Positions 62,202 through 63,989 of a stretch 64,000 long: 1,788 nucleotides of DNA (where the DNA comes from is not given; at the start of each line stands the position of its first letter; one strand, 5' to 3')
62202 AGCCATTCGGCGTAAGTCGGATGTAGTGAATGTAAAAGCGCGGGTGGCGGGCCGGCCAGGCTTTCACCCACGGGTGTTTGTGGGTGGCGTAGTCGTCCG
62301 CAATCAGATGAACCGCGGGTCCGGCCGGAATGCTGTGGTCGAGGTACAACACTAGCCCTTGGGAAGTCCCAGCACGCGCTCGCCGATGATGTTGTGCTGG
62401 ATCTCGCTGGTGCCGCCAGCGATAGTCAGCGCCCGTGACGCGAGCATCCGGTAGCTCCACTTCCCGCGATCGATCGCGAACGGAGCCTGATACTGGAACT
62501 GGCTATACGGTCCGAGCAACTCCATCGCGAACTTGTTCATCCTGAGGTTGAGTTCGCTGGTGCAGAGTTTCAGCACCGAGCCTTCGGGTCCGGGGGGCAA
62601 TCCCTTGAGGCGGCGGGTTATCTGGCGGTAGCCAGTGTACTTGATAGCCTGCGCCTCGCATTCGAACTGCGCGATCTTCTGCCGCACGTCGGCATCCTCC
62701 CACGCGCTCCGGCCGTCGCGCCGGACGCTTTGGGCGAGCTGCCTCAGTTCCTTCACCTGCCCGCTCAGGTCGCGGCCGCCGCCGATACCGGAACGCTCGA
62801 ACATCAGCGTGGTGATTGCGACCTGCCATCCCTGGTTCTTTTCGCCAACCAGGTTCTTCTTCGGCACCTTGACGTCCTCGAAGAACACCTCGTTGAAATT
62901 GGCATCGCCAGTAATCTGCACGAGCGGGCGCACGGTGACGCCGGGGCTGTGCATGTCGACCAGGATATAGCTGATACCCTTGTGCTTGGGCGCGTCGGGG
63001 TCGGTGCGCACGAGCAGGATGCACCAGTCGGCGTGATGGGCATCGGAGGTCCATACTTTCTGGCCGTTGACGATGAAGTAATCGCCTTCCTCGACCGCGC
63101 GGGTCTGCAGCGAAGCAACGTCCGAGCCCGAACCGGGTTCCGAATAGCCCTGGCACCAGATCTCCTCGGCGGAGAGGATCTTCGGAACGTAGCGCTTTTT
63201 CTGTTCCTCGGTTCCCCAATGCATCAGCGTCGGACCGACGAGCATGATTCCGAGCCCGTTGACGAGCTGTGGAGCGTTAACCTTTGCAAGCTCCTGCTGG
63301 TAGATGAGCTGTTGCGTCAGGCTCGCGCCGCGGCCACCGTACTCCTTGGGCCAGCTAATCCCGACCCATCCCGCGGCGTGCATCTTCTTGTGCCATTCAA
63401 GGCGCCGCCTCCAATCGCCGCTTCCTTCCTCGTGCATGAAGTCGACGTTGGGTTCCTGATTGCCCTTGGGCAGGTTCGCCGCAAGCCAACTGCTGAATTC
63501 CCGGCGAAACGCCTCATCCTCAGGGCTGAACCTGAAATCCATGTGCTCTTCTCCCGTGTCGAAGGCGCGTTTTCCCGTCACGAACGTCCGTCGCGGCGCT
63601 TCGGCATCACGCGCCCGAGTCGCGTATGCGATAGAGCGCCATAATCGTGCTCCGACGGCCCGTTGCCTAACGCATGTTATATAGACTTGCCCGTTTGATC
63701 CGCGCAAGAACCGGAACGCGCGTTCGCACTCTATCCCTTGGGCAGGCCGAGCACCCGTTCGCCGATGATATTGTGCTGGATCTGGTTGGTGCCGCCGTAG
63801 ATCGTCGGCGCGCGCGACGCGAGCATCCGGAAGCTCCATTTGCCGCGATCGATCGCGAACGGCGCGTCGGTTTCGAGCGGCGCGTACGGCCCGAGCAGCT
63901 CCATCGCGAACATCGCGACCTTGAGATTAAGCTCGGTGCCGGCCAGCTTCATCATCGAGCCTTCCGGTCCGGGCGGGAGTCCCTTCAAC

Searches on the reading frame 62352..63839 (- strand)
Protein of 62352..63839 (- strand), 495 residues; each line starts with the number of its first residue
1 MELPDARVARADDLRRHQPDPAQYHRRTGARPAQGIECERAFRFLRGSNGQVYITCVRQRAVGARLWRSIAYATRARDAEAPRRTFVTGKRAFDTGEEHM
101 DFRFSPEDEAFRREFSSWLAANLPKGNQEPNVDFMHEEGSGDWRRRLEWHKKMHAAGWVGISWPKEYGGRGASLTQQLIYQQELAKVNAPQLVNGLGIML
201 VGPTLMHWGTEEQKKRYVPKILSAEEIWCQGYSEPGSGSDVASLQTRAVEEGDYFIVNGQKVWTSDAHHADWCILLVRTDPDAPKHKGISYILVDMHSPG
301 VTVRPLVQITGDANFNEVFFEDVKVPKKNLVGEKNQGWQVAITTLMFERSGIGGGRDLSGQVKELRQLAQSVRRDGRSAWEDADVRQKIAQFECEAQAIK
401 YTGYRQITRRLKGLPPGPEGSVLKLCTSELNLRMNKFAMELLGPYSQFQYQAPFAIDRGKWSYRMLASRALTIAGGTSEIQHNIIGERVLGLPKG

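Call 48: search_protein_families(library=pfam, proteins=[window:62352-63839:-], max_evalue=0.00001)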
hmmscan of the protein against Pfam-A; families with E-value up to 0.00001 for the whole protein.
window:62352-63839:- (495 aa): 3 families
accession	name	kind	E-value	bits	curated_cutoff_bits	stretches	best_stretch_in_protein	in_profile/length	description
PF00441.29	Acyl-CoA_dh_1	-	2.6e-24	86.5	22.4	1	335-490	1-150/150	Acyl-CoA dehydrogenase, C-terminal domain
PF02770.24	Acyl-CoA_dh_M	-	2.6e-21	76.1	33.3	1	229-323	1-97/97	Acyl-CoA dehydrogenase, middle domain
PF02771.21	Acyl-CoA_dh_N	-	1.4e-20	74.2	22.9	1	106-225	2-113/113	Acyl-CoA dehydrogenase, N-terminal domain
